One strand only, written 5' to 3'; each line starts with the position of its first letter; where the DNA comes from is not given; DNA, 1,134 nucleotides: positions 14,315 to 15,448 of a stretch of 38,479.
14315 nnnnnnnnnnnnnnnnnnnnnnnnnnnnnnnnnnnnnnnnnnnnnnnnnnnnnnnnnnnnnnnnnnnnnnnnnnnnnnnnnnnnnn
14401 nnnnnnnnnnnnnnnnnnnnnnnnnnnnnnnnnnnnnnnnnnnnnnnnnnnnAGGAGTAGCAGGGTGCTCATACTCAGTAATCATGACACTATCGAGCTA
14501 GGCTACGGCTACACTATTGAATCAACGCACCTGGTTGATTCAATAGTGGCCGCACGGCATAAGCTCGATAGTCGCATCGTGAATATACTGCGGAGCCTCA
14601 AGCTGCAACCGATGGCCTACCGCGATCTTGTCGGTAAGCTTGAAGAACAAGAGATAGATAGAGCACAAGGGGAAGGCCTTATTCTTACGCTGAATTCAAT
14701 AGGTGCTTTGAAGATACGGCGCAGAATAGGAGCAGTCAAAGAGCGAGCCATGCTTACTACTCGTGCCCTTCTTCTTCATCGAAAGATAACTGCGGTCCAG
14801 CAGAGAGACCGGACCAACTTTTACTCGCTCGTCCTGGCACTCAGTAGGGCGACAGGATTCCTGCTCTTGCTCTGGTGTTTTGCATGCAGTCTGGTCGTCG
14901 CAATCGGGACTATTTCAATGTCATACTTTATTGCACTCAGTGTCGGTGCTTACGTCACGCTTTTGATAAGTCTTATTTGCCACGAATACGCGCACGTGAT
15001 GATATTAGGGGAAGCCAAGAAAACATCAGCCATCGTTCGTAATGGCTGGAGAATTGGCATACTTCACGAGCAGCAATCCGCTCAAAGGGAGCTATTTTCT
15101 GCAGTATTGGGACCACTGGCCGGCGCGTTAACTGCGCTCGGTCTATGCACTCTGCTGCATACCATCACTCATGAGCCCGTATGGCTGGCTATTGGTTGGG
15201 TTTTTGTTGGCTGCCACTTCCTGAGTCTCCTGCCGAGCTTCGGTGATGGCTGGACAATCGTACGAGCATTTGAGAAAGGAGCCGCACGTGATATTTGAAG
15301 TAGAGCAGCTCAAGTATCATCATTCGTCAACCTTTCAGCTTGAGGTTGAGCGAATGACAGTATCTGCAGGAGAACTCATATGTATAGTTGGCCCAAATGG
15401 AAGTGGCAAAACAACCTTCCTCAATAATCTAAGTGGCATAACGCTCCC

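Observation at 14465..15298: Unusual fusion of a PqqD/RRE-like domain to an M50-type intramembrane metalloprotease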

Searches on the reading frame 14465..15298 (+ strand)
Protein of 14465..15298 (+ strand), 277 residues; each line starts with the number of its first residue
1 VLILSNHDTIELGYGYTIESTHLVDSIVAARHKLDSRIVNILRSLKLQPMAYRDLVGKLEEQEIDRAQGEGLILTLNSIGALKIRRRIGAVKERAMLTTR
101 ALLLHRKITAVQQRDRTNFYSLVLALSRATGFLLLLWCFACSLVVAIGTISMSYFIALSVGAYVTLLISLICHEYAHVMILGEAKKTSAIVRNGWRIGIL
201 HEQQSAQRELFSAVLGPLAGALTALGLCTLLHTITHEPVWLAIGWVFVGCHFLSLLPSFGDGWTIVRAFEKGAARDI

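Call 3: search_protein_families(library=pfam, proteins=[window:14465-15298:+], max_evalue=1)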
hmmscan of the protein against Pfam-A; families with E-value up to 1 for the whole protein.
window:14465-15298:+ (277 aa): 0 families

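Call 4: search_protein_families(library=ncbifam, proteins=[window:14465-15298:+], max_evalue=1)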
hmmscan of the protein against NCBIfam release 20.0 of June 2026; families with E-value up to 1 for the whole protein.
window:14465-15298:+ (277 aa): 0 families

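Call 5: find_homologous_proteins(query=window:14465-15295:+, max_evalue=0.001)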
Query window:14465-15295:+ (277 aa): 5 proteins with E <= 0.001 among 4757 candidates.
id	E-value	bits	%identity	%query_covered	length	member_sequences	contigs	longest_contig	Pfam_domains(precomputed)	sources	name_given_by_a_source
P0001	7.3e-174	594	100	99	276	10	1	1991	-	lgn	-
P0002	5.2e-108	379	62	99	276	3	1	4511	-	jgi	jgi:hypothetical protein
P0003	1.4e-79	285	49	98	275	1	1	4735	-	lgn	-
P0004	2.5e-23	101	32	92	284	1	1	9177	-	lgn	-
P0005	4.7e-19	87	29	95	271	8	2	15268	-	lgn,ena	-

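Call 6: search_solved_structures(query=window:14465-15295:+, max_evalue=10, show_alignments=3)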
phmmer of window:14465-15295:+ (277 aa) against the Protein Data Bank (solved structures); distinct sequences matched with E-value up to 10: 0.

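Call 11: find_encoding_contigs(protein=P0005, flank=8000, max_places=4)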
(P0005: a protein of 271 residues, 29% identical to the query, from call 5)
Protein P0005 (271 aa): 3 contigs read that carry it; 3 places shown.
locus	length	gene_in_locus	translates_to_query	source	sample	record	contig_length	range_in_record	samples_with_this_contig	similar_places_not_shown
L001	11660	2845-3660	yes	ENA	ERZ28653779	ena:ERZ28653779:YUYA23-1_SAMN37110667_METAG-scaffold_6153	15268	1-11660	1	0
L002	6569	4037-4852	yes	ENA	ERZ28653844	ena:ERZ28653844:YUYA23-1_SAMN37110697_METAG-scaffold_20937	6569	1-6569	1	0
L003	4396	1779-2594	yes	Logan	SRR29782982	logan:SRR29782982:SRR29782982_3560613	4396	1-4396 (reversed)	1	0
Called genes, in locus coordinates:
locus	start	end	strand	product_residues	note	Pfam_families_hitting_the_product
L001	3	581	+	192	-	?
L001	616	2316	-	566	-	PF03734:YkuD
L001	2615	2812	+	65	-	-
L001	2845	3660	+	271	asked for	-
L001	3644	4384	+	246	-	PF00005:ABC_tran, PF02463:SMC_N (faint), PF13304:AAA_21 (faint)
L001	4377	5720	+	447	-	-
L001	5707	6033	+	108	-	-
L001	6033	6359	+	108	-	-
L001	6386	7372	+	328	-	PF02016:Peptidase_S66, PF17676:Peptidase_S66C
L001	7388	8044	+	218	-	PF01177:Asp_Glu_race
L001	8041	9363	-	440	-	PF08245:Mur_ligase_M, PF02875:Mur_ligase_C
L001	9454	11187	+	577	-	PF00082:Peptidase_S8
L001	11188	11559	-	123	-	PF00072:Response_reg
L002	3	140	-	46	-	?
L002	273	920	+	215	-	PF00027:cNMP_binding, PF13545:HTH_Crp_2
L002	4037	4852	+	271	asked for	-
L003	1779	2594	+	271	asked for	-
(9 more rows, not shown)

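Call 12: find_encoding_contigs(protein=P0004, flank=8000, max_places=4)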
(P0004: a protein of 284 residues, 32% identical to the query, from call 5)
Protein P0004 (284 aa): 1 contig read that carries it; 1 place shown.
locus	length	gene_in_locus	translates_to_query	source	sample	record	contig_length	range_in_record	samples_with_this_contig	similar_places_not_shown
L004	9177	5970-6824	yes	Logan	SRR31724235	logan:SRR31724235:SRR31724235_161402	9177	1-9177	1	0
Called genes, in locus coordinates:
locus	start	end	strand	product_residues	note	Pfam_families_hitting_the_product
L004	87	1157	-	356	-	PF13515:FUSC_2 (weak)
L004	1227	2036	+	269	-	PF00763:THF_DHG_CYH, PF02882:THF_DHG_CYH_C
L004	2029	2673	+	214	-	-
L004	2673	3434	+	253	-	PF01177:Asp_Glu_race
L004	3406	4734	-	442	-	PF08245:Mur_ligase_M, PF02875:Mur_ligase_C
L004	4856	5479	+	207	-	PF01797:Y1_Tnp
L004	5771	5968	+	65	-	-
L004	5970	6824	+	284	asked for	-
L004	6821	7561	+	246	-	PF02463:SMC_N (faint), PF00005:ABC_tran, PF13555:AAA_29 (faint), PF13304:AAA_21 (weak)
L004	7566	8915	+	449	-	-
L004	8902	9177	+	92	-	?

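Call 14: find_encoding_contigs(protein=P0002, flank=8000, max_places=3)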
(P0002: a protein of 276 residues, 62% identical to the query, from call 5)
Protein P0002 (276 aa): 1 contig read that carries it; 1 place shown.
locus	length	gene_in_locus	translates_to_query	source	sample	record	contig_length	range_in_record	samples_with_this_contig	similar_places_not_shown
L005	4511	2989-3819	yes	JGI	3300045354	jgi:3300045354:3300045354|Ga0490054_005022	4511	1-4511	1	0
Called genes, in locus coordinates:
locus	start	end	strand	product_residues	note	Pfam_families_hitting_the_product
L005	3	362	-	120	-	?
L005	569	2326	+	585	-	PF05977:MFS_3 (weak), PF07690:MFS_1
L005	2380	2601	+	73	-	PF09656:PGPGW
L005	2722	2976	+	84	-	-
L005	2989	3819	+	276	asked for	-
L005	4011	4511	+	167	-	?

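Call 15: find_encoding_contigs(protein=P0003, flank=8000, max_places=3)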
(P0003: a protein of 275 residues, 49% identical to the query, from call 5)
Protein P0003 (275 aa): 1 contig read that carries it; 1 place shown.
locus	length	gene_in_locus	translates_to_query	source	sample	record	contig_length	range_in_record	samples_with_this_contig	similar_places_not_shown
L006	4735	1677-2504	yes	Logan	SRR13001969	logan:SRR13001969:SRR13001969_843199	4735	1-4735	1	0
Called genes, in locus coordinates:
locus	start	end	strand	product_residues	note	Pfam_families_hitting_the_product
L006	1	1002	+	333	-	?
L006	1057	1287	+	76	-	PF09656:PGPGW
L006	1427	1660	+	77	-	-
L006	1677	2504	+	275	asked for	-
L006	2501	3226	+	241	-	PF00005:ABC_tran, PF13304:AAA_21 (faint)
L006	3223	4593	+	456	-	-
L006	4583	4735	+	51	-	?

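Call 17: search_protein_representatives(alignment_id=A1)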
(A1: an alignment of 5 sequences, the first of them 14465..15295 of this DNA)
Query: 5 sequences, 277 profile positions. Proteins with E-value up to 0.001 (for the whole library): 414; up to 1e-10: 233; up to 1e-30: 171. The best 150 are listed.
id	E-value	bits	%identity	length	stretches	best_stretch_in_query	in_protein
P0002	5.3e-129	445.6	-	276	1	1-274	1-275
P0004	5.2e-116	403.1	-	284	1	3-276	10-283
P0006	2.8e-80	285.9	-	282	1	5-276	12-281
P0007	4.8e-68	245.7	-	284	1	3-271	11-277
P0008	1.7e-65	237.3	-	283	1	3-268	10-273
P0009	4.2e-65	236.1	-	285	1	3-273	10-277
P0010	3.1e-64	233.2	-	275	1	1-275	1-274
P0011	3.0e-61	223.4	-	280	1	3-272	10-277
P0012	1.4e-60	221.2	-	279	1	3-270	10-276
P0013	1.7e-60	220.9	-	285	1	3-273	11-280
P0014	2.2e-58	214.1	-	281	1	3-270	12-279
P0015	5.6e-58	212.7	-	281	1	3-273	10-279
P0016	3.3e-57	210.2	-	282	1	3-271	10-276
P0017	5.5e-57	209.4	-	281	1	3-274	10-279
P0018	9.6e-57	208.6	-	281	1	4-266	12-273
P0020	1.4e-54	201.5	-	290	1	3-272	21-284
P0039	6.3e-50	186.3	-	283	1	3-272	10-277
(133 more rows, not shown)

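Call 23: predict_structure(alignment_id=A1)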
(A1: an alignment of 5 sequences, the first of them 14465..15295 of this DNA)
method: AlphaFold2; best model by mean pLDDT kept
length: 277 residues; sequences in the alignment: 5
mean_pLDDT: 88.8   pTM: 0.77
mean pLDDT of the five models: 88.8, 87.5, 87.2, 86.8, 67.9
residues with pLDDT >= 90: 141; 70-90: 128; 50-70: 7; < 50: 1
segments of 3 or more residues with pLDDT < 50: none
pLDDT, mean of each block of 10 residues (from residue 1): 91 90 89 90 93 94 91 91 89 90 91 88 89 83 82 87 93 91 73 84 86 95 97 94 95 90 89 65
secondary structure, 60 per line:
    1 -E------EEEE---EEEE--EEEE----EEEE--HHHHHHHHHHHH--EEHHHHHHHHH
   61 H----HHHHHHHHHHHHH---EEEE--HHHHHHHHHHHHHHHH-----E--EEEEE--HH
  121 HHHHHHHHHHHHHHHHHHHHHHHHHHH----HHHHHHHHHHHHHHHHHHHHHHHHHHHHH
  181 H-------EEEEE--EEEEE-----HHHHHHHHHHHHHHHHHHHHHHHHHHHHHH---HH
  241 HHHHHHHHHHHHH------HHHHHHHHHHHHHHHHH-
elements in order: E9-12 E16-19 E22-25 E30-33 H36-47 H52-61 H66-78 E82-85 H88-103 E112-116 H119-147 H152-181 E189-193 E196-200 H206-235 H239-253 H260-276

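Call 25: search_protein_families(library=pfam, alignment_id=A3, max_evalue=0.1)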
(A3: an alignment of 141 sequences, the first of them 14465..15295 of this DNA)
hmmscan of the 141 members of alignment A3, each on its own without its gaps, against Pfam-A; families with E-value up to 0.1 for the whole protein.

A. member 1, window:14465-15295:+ (277 aa): 0 families

B. families by the number of members that match (of 141 scanned): 28 families (the first 25 are shown)
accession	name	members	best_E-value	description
PF02163.28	Peptidase_M50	40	0.00018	Peptidase family M50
PF11667.14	DUF3267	10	0.00071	Putative zincin peptidase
PF10520.15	Lipid_desat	3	0.037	Lipid desaturase domain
PF04315.17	EpmC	2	0.017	Elongation factor P hydroxylase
PF12650.12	DUF3784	1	0.00015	Domain of unknown function (DUF3784)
PF22714.1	SNaCT8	1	0.004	Short NACHT-associated C-Terminal domain, family 8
PF12833.13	HTH_18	1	0.0077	Helix-turn-helix domain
PF04444.19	Dioxygenase_N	1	0.0089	Catechol dioxygenase N terminus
PF03239.20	FTR1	1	0.019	Iron permease FTR1 family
PF01169.24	GDT1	1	0.019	Divalent cation/proton antiporter GDT1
PF01769.21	MgtE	1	0.022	Divalent cation transporter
PF18898.5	DUF5654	1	0.036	Family of unknown function (DUF5654)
PF24625.1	DUF7626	1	0.043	Domain of unknown function (DUF7626)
PF17044.10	BPTA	1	0.048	Borrelial persistence in ticks protein A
PF19415.4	Astro_1A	1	0.051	Astrovirus transmembrane protein 1A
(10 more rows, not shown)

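Call 26: search_solved_structures(query=A3, max_evalue=10, show_alignments=4)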
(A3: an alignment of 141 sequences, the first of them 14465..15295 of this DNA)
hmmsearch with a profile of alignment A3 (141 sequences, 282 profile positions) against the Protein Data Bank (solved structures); distinct sequences matched with E-value up to 10: 5.
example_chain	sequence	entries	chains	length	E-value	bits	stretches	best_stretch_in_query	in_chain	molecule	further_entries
3b4r_A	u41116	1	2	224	3.3e-08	36.2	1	138-279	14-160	Putative zinc metalloprotease MJ0392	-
4czd_B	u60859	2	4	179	0.062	15.6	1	29-129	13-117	PUTATIVE TRANSCRIPTIONAL REGULATOR, ASNC FAMILY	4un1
9j82_A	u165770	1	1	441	0.52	12.6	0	165-200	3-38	Putative zinc metalloprotease aq_1964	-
8j8y_A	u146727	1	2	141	0.54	12.5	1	24-79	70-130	Immunodominant membrane protein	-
7w6y_A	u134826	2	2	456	3.6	9.9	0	161-194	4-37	Anti sigma-E protein, RseA | Zinc metalloprotease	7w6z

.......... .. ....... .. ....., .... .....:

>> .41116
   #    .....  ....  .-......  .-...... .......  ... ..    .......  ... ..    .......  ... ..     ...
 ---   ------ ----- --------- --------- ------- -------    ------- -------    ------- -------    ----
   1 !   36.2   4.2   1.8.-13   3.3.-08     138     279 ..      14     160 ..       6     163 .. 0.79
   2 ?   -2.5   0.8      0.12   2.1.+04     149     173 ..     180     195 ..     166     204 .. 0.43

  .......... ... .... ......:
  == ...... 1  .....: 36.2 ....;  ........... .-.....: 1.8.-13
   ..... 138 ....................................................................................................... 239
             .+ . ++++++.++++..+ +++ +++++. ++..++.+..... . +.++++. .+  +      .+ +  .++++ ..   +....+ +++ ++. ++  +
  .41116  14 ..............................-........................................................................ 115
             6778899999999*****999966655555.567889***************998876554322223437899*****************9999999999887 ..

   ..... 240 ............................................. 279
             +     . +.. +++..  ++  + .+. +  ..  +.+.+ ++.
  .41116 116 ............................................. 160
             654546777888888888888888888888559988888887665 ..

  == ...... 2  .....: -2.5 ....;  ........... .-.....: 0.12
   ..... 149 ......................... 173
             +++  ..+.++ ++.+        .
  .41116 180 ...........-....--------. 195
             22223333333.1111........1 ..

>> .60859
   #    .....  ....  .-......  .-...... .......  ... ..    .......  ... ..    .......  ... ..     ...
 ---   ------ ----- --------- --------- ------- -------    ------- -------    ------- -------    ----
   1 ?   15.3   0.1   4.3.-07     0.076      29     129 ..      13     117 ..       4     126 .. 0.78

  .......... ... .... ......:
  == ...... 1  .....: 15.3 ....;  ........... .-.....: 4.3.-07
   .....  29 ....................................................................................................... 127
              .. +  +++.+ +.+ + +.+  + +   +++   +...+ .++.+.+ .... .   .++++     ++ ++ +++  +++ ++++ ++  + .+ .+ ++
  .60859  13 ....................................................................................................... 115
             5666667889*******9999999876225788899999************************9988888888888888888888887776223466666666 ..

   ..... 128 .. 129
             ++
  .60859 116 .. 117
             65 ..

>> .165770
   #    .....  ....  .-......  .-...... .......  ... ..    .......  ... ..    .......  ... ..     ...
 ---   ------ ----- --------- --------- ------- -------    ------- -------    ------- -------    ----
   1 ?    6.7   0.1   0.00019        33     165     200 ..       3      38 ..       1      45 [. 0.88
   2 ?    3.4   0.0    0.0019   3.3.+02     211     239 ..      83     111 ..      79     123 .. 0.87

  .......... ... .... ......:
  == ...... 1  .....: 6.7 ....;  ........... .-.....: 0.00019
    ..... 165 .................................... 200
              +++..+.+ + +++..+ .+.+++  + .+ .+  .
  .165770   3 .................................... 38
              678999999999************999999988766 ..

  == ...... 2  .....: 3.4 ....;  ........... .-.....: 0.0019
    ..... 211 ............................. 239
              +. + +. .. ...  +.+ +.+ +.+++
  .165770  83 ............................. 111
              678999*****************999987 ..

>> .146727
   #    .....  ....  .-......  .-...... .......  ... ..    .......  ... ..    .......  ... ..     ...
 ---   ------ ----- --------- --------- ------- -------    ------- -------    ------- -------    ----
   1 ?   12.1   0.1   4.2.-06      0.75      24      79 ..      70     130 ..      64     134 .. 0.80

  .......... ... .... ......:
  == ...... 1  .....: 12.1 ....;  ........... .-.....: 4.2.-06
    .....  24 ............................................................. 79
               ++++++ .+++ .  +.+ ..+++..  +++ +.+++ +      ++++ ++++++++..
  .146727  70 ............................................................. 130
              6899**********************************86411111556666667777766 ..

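Call 27: fold_search(model_id=the predicted structure, library=pdb)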
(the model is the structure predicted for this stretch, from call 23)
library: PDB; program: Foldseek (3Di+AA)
matches with E <= 10: 122; with E <= 0.001: 0
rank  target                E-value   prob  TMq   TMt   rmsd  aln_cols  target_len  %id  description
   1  3b4r_A                8.8e-03  1.00  0.30  0.37   6.5       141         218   20  Site-2 Protease from Methanocaldococcus jannaschii (released 2008-01-15)
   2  9g04_B                4.5e-02  1.00  0.25  0.07   2.6        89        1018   11  Structure of MadB, a class I dehydrates from Clostridium maddingley in the apo state (released 2025-07-16)
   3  6ec7                  7.7e-02  0.99  0.27  0.10   6.9       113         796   15  Glutamylation domain, TbtB, from thiomuracin biosynthesis (released 2019-08-14)
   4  9g04_A                8.7e-02  1.00  0.25  0.07   2.4        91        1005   11  Structure of MadB, a class I dehydrates from Clostridium maddingley in the apo state (released 2025-07-16)
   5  5ehk_A                1.4e-01  0.99  0.24  0.07   3.8        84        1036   13  Crystal structure of tRNA dependent lantibiotic dehydratase MibB from Microbispora sp. 107891 (released 2016-03-02)
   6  8vjl_A                2.1e-01  0.69  0.29  0.28   6.0       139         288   18  SpoIVFB:pro-sigmaK complex (released 2024-10-02)
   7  6gri_2                2.6e-01  0.85  0.21  0.22   3.6        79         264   20  E. coli Microcin synthetase McbBCD complex (released 2019-01-30)
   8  9dzw_A                2.6e-01  0.51  0.25  0.40   8.0       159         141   19  De novo calcium channel hexamer, CalC6_3 with DHR extensions (released 2025-10-01)
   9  6m7y_A                4.2e-01  0.96  0.26  0.08   2.9        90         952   10  Dehydratase, NisB, bound to a non-eliminable substrate analog (released 2019-08-14)
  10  4wd9_B                5.3e-01  0.93  0.25  0.08   3.5        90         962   10  Crystal structure of tRNA-dependent lantibiotic dehydratase NisB in complex with NisA leader peptide (released 2014-10-29)
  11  4wd9_A                6.4e-01  0.93  0.26  0.08   2.9        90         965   10  Crystal structure of tRNA-dependent lantibiotic dehydratase NisB in complex with NisA leader peptide (released 2014-10-29)
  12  5v1v_A                9.0e-01  0.77  0.23  0.63   3.0        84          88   13  TbiB1 in Complex with the TbiA(alpha) Leader Peptide (released 2018-09-05)
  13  6m7y_B                1.1e+00  0.87  0.25  0.08   2.7        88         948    9  Dehydratase, NisB, bound to a non-eliminable substrate analog (released 2019-08-14)
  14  3lk5                  1.1e+00  0.10  0.18  0.16   9.0       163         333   12  Crystal structure of putative Geranylgeranyl pyrophosphate synthase from Corynebacterium glutamicum (released 2010-03-09)
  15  6gv1_A                1.2e+00  0.06  0.19  0.15  16.5       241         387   14  Crystal structure of E.coli Multidrug/H+ antiporter MdfA in outward open conformation with bound Fab fragment (released 2018-10-03)
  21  2yu3_MODEL_1_A        1.9e+00  0.41  0.21  0.54   3.9        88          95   10  Solution structure of the domain swapped WingedHelix in DNA-directed RNA polymerase III 39 kDa polypeptide (released 2007-10-09)
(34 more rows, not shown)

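Call 35: find_related_loci(query=A1, collection=genome_contigs, flank=6000)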
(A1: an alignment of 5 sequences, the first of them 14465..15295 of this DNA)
Query A1 (277 aa) in genome_contigs; peptide patterns used: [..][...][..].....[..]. (x = any residue, [..] = any of these).
25 stretches matched a pattern; 1 encode a relative of the query (tblastn E <= 1e-3); 1 distinct loci.
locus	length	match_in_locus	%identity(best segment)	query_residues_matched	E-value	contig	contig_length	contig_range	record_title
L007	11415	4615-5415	29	3-271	8e-26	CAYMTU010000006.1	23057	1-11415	MAG TPA_asm: uncultured Candidatus Saccharibacteria bacterium isolate SRP286056_co2_537 genome assembly, contig: NODE_32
